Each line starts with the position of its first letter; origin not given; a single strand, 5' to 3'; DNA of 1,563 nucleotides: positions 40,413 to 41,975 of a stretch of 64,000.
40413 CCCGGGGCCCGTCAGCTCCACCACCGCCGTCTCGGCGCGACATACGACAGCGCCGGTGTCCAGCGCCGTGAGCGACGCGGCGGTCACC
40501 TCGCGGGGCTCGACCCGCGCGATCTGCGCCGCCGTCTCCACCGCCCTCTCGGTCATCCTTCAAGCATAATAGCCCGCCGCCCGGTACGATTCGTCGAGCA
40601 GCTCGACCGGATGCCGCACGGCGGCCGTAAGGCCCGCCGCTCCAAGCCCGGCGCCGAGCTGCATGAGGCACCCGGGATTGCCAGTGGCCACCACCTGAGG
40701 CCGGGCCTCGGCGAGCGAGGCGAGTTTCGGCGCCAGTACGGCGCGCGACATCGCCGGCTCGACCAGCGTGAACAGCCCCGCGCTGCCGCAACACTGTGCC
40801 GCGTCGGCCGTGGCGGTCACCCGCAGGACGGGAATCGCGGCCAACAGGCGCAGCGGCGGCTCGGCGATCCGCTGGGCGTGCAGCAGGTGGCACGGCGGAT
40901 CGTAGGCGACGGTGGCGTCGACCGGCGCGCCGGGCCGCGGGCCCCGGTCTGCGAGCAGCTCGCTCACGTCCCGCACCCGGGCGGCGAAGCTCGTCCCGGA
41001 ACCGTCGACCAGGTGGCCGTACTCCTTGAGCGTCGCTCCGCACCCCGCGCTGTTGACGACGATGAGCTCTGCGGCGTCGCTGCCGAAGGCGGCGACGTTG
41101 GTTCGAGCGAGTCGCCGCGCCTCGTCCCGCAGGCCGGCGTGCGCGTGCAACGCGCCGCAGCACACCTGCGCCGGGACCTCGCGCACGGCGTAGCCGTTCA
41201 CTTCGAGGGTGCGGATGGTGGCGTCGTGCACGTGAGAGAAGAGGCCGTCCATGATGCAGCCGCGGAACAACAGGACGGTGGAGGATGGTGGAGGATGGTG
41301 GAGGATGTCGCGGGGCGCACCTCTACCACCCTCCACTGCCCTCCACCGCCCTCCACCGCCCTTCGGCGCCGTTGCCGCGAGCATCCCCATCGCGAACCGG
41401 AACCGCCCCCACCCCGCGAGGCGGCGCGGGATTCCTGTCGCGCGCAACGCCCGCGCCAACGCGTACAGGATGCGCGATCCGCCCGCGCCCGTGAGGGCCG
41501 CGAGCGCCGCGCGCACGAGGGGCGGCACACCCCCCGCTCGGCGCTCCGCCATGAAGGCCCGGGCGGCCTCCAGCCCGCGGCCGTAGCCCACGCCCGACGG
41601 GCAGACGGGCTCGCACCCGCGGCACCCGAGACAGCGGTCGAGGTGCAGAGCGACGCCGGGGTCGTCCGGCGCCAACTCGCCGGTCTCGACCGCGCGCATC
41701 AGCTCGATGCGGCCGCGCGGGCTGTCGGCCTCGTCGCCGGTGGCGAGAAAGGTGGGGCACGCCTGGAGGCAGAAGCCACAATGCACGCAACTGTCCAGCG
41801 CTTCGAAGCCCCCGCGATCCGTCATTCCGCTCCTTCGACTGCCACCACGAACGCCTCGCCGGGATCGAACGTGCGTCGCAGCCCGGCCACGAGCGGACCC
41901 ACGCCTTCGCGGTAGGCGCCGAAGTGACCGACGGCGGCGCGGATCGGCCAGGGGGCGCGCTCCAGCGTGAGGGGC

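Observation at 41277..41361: Decamer-armed hairpin element inserted in frame in glcF, with a sibling copy in the cydA promoter region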

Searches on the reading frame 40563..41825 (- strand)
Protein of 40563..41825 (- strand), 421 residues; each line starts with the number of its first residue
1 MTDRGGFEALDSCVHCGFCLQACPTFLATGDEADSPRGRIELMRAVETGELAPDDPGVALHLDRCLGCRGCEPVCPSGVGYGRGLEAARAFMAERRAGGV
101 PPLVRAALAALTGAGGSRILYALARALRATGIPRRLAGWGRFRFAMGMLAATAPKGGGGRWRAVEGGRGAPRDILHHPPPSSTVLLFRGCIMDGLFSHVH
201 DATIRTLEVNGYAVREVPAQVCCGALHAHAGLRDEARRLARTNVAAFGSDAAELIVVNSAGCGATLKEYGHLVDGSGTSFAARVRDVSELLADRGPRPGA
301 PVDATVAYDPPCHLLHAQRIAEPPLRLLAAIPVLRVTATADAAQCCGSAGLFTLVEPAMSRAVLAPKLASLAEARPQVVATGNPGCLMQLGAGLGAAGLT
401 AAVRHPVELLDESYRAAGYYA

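Call 16: find_homologous_proteins(query=window:40563-41825:-)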
Query seq(421 aa) (421 aa): 7996 proteins with E <= 0.001 among 8000 candidates; the best 120 are listed.
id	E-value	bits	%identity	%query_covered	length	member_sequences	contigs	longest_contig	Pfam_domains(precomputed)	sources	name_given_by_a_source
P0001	1.2e-274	929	100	100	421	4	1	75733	PF12797.13,PF12837.13,PF00037.33,PF13484.12,PF12838.13,PF13534.12,PF02754.22,PF13237.12,PF13183.12,PF12800.13,PF13187.12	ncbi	-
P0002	3.4e-239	812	90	100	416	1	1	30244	PF12797.13,PF12837.13,PF00037.33,PF13484.12,PF12838.13,PF13534.12,PF02754.22,PF13237.12,PF13183.12,PF12800.13,PF13187.12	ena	-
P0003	7.7e-231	785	86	100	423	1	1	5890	PF12797.13,PF12837.13,PF00037.33,PF13484.12,PF12838.13,PF13534.12,PF02754.22,PF13237.12,PF13183.12,PF12800.13,PF13187.12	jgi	jgi:glycolate oxidase iron-sulfur subunit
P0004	4.1e-230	782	85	100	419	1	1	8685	PF12797.13,PF12837.13,PF00037.33,PF13484.12,PF12838.13,PF13534.12,PF02754.22,PF13237.12,PF13183.12,PF12800.13,PF13187.12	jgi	-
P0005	1.6e-227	774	86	100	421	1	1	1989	PF12797.13,PF12837.13,PF00037.33,PF13484.12,PF12838.13,PF13534.12,PF02754.22,PF13237.12,PF13183.12,PF12800.13,PF13187.12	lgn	-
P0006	2.1e-226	770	86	100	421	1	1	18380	PF12797.13,PF12837.13,PF00037.33,PF13484.12,PF12838.13,PF13534.12,PF02754.22,PF13237.12,PF13183.12,PF12800.13,PF13187.12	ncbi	-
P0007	2.6e-226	770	83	100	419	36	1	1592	PF12797.13,PF12837.13,PF00037.33,PF13484.12,PF12838.13,PF13534.12,PF02754.22,PF13237.12,PF13183.12,PF12800.13,PF13187.12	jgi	-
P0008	1.7e-225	767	84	100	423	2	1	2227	PF12797.13,PF12837.13,PF00037.33,PF13484.12,PF12838.13,PF13534.12,PF02754.22,PF13237.12,PF13183.12,PF12800.13,PF13187.12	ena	-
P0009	3.4e-225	766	84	100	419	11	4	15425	PF12797.13,PF12837.13,PF00037.33,PF13484.12,PF12838.13,PF13534.12,PF02754.22,PF13237.12,PF13183.12,PF12800.13,PF13187.12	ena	-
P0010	3.8e-225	766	83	100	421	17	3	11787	PF12797.13,PF12837.13,PF00037.33,PF13484.12,PF12838.13,PF13534.12,PF02754.22,PF13237.12,PF13183.12,PF12800.13,PF13187.12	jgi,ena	-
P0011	6.8e-225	765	84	100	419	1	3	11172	PF12797.13,PF12837.13,PF00037.33,PF13484.12,PF12838.13,PF13534.12,PF02754.22,PF13237.12,PF13183.12,PF12800.13,PF13187.12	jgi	-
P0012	1.1e-224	764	84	100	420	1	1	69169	PF12797.13,PF12837.13,PF00037.33,PF13484.12,PF12838.13,PF13534.12,PF02754.22,PF13237.12,PF13183.12,PF12800.13,PF13187.12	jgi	jgi:glycolate oxidase iron-sulfur subunit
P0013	2.4e-224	763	84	100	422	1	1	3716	PF12797.13,PF12837.13,PF00037.33,PF13484.12,PF12838.13,PF13534.12,PF02754.22,PF13237.12,PF13183.12,PF12800.13,PF13187.12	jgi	-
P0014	2.6e-224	763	84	100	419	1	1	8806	PF12797.13,PF12837.13,PF00037.33,PF13484.12,PF12838.13,PF13534.12,PF02754.22,PF13237.12,PF13183.12,PF12800.13,PF13187.12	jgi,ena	-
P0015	3.4e-224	763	83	100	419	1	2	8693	PF12797.13,PF12837.13,PF00037.33,PF13484.12,PF12838.13,PF13534.12,PF02754.22,PF13237.12,PF13183.12,PF12800.13,PF13187.12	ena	-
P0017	1.0e-223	761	85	100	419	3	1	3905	PF12797.13,PF12837.13,PF00037.33,PF13484.12,PF12838.13,PF13534.12,PF02754.22,PF13237.12,PF13183.12,PF12800.13,PF13187.12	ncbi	-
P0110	2.6e-216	737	82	100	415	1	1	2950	PF12797.13,PF12837.13,PF00037.33,PF13484.12,PF12838.13,PF13534.12,PF02754.22,PF13237.12,PF13183.12,PF12800.13,PF13187.12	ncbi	-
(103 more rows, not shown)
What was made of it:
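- The host is a metagenome-assembled genome (call 16).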

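Call 19: find_related_loci(query=P0001, collection=genome_contigs, flank=10000)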
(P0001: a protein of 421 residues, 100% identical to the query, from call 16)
Query P0001 (421 aa) in genome_contigs; peptide patterns used: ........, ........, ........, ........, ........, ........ (x = any residue, [..] = any of these).
599 stretches matched a pattern (row limit reached: there are more); 476 encode a relative of the query (tblastn E <= 1e-3); the best 80 are kept; 80 distinct loci.
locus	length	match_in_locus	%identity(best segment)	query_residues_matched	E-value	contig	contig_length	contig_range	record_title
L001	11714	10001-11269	84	1-421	0e+0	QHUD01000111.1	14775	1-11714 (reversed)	MAG: Gemmatimonadetes bacterium isolate AG36 14_0927_12_20cm_scaffold_2789_curated, whole genome shotgun sequence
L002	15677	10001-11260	83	1-421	0e+0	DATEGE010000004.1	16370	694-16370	MAG TPA_asm: Gemmatimonadales bacterium isolate SMAG_U8777 k141_1566806, whole genome shotgun sequence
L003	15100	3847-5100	82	1-421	0e+0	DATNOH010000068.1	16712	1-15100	MAG TPA_asm: Gemmatimonadales bacterium isolate SMAG_U11526 k141_2517200, whole genome shotgun sequence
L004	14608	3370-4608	82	1-413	0e+0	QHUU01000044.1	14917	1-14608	MAG: Gemmatimonadetes bacterium isolate AG20 14_0903_12_20cm_scaffold_1505_curated, whole genome shotgun sequence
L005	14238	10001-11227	79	1-413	0e+0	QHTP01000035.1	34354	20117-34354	MAG: Gemmatimonadetes bacterium isolate AG49 14_0929_09_30cm_scaffold_383_curated, whole genome shotgun sequence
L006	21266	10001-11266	80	1-421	0e+0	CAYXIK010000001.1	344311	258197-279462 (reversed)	MAG TPA_asm: uncultured Gemmatimonadaceae bacterium isolate binchicken_co185_182 genome assembly, contig: NODE_28_length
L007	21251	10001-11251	78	1-421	0e+0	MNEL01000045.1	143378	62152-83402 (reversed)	MAG: Gemmatimonadetes bacterium 13_1_40CM_69_22 13_1_40cm_scaffold_59, whole genome shotgun sequence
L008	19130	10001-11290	77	1-421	0e+0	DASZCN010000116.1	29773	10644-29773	MAG TPA_asm: Gemmatimonadales bacterium isolate SMAG_U6443 k141_94962, whole genome shotgun sequence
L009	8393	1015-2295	75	1-421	0e+0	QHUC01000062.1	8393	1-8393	MAG: Gemmatimonadetes bacterium isolate AG37 14_0929_12_40cm_scaffold_13584_curated, whole genome shotgun sequence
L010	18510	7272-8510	79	1-421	0e+0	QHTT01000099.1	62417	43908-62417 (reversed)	MAG: Gemmatimonadetes bacterium isolate AG45 14_1009_05_20cm_scaffold_692_curated, whole genome shotgun sequence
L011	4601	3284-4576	74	2-421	0e+0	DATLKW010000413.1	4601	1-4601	MAG TPA_asm: Gemmatimonadales bacterium isolate SMAG_U13732 k141_123782, whole genome shotgun sequence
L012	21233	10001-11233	82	1-413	0e+0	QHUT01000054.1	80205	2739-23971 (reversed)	MAG: Gemmatimonadetes bacterium isolate AG21 14_0927_05_20cm_scaffold_42_curated, whole genome shotgun sequence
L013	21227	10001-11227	80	1-413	0e+0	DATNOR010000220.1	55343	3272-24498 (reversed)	MAG TPA_asm: Gemmatimonadales bacterium isolate SMAG_U11536 k141_422243, whole genome shotgun sequence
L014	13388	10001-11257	77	1-421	0e+0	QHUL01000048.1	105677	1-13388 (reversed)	MAG: Gemmatimonadetes bacterium isolate AG29 14_1009_02_40cm_scaffold_34_curated, whole genome shotgun sequence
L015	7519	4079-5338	72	1-420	0e+0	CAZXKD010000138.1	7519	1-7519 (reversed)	MAG TPA_asm: uncultured Gemmatimonadaceae bacterium isolate binchicken_co185_110 genome assembly, contig: NODE_18678_len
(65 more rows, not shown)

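Call 44: find_encoding_contigs(protein=P0002, flank=10000, max_places=2)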
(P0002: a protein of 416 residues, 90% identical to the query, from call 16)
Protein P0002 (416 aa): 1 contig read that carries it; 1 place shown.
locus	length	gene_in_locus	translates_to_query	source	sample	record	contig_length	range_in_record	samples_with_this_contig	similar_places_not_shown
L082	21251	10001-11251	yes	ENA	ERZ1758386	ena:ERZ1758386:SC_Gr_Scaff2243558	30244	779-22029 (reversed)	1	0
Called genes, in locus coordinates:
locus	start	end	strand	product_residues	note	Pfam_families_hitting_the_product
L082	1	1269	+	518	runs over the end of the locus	PF00496:SBP_bac_5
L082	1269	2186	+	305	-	PF19300:BPD_transp_1_N, PF00528:BPD_transp_1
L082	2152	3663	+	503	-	PF02113:Peptidase_S13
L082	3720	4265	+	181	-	PF01923:Cob_adeno_trans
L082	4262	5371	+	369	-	PF00465:Fe-ADH (weak), PF13685:Fe-ADH_2, PF01761:DHQ_synthase, PF24621:DHQS_C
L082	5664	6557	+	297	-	PF00140:Sigma70_r1_2 (weak), PF04542:Sigma70_r2, PF04539:Sigma70_r3, PF04545:Sigma70_r4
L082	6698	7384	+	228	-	PF02190:LON_substr_bdg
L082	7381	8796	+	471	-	PF01565:FAD_binding_4, PF02913:FAD-oxidase_C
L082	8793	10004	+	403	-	PF01565:FAD_binding_4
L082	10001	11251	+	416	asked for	PF00037:Fer4 (faint), PF12797:Fer4_2 (faint), PF12800:Fer4_4 (faint), PF12838:Fer4_7, PF13183:Fer4_8, PF13484:Fer4_16, PF13534:Fer4_17, PF02754:CCG, +3 more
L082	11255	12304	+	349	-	PF01571:GCV_T, PF08669:GCV_T_C (faint)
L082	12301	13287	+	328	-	PF01073:3Beta_HSD, PF01370:Epimerase, PF04321:RmlD_sub_bind, PF05368:NmrA, PF13460:NAD_binding_10, PF16363:GDP_Man_Dehyd, PF07993:NAD_binding_4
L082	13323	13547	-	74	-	-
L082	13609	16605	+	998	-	PF01074:Glyco_hydro_38N (weak)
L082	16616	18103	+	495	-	-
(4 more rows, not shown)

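Call 45: find_encoding_contigs(protein=P0004, flank=4000, max_places=1)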
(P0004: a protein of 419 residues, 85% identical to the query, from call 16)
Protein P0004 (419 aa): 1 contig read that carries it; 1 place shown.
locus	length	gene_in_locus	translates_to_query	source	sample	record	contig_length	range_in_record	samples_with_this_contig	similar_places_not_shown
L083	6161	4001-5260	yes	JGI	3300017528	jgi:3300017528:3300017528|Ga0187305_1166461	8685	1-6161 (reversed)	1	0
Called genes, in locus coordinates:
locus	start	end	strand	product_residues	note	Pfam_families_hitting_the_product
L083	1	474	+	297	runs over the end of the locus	PF00140:Sigma70_r1_2 (weak), PF04542:Sigma70_r2, PF04539:Sigma70_r3, PF04545:Sigma70_r4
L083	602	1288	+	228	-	PF02190:LON_substr_bdg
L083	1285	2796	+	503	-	PF01565:FAD_binding_4, PF02913:FAD-oxidase_C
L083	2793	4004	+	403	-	PF01565:FAD_binding_4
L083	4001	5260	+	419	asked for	PF00037:Fer4 (faint), PF12797:Fer4_2 (faint), PF12800:Fer4_4 (faint), PF12838:Fer4_7, PF13183:Fer4_8, PF13484:Fer4_16 (weak), PF13534:Fer4_17, PF02754:CCG, +3 more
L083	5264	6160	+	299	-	?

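Call 46: find_encoding_contigs(protein=P0110, flank=4000, max_places=1)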
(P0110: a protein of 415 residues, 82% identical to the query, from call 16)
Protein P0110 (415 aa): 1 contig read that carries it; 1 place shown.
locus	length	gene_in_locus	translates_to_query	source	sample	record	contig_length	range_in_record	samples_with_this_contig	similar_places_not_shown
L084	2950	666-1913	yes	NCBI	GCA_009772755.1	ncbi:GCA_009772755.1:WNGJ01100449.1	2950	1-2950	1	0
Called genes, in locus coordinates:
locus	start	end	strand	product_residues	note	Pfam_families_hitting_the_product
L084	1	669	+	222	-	?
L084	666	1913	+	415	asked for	PF00037:Fer4 (faint), PF12797:Fer4_2 (faint), PF12800:Fer4_4 (faint), PF12838:Fer4_7, PF13183:Fer4_8, PF13484:Fer4_16 (weak), PF13534:Fer4_17, PF02754:CCG, +3 more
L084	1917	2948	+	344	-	?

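Call 47: find_encoding_contigs(protein=P0017, flank=4000, max_places=1)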
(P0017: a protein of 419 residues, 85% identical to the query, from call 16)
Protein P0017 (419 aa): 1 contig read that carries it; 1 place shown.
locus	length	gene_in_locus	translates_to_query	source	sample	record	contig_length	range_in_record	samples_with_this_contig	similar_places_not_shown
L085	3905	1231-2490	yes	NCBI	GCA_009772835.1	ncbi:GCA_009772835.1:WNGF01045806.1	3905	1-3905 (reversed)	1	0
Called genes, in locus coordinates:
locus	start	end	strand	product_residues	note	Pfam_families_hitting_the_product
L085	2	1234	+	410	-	?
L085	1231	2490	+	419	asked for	PF00037:Fer4 (faint), PF12797:Fer4_2 (faint), PF12800:Fer4_4 (faint), PF12838:Fer4_7, PF13183:Fer4_8, PF13484:Fer4_16 (weak), PF13534:Fer4_17, PF02754:CCG, +3 more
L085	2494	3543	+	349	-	PF01571:GCV_T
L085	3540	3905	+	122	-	?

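Call 55: predict_structure(alignment_id=A1)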
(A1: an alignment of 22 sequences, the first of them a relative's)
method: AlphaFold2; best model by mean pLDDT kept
length: 421 residues; sequences in the alignment: 22
mean_pLDDT: 47.7   pTM: 0.39
mean pLDDT of the five models: 47.7, 46.8, 46.4, 44.6, 43.0
residues with pLDDT >= 90: 0; 70-90: 45; 50-70: 109; < 50: 267
segments of 3 or more residues with pLDDT < 50: 1-24, 66-81, 99-101, 103-129, 131-181, 191-196, 222-231, 293-394, 396-399, 403-421
pLDDT, mean of each block of 10 residues (from residue 1): 37 42 51 61 66 67 51 42 53 54 45 39 44 38 40 28 24 31 66 48 57 73 45 66 77 68 65 67 65 41 29 32 36 30 30 36 42 41 43 48 46 40 34
secondary structure, 60 per line:
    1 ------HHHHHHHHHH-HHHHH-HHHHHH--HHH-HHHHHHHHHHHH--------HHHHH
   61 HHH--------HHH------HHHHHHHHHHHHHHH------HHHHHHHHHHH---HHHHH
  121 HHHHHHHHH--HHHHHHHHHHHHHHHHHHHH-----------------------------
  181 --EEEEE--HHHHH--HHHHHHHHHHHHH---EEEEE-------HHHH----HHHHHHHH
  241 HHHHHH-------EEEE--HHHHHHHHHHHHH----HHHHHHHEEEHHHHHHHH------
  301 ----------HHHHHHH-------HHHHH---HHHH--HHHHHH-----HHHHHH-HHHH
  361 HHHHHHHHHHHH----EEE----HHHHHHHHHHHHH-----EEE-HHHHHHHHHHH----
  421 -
elements in order: H7-16 H18-22 H24-29 H36-47 H56-63 H81-95 H102-112 H116-129 H132-151 E183-187 H190-194 H197-209 E213-217 H225-228 H233-246 E254-257 H260-272 H277-283 E284-286 H287-294 H311-317 H325-329 H333-336 H339-344 H350-355 H357-372 E377-379 H384-396 E402-404 H406-416
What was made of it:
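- Tried and rejected: The model is poor (pLDDT 47.7; call 55).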

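Call 66: search_protein_families(library=pfam, proteins=[window:40563-41825:-])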
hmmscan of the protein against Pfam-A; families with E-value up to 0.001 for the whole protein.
window:40563-41825:- (421 aa): 12 families
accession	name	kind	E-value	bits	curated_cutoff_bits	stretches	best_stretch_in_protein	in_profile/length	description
PF02754.22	CCG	-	1.2e-28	99.5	20.6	2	184-267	1-85/85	Cysteine-rich domain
PF13183.11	Fer4_8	-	2.4e-13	50.9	27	1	10-79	2-68/68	4Fe-4S dicluster domain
PF12838.12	Fer4_7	-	3.4e-11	43.9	27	1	12-79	1-52/52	4Fe-4S dicluster domain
PF13534.11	Fer4_17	-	6.8e-11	43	22.2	1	12-79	1-60/61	4Fe-4S dicluster domain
PF12797.12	Fer4_2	-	2.6e-08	33.7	24.5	1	10-25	7-22/22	4Fe-4S binding domain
PF12837.12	Fer4_6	-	1.2e-07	31.7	25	0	63-79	7-23/24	4Fe-4S binding domain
PF00037.32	Fer4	-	1.4e-07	31.4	21.1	0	11-25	6-20/24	4Fe-4S binding domain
PF13484.11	Fer4_16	-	2.8e-07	31.6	30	1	13-77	2-65/66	4Fe-4S double cluster binding domain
PF13237.11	Fer4_10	-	4.1e-07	30.3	25.5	1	10-76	6-53/53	4Fe-4S dicluster domain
PF12800.12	Fer4_4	-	3.6e-06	27.3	24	0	11-25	2-16/17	4Fe-4S binding domain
PF13187.11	Fer4_9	-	9.4e-06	26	27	1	13-78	2-50/52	4Fe-4S dicluster domain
PF14697.11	Fer4_21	-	0.00038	20.9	35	0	11-25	6-20/59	4Fe-4S dicluster domain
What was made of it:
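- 40560..41825 (-): glcF (glycolate oxidase Fe-S subunit, 421 aa), the host gene. Pfam Fer4 plus 2x CCG (call 66).
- Cassettes lie between Pfam domains (call 66) and in the lowest-confidence coil of the model (call 55).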
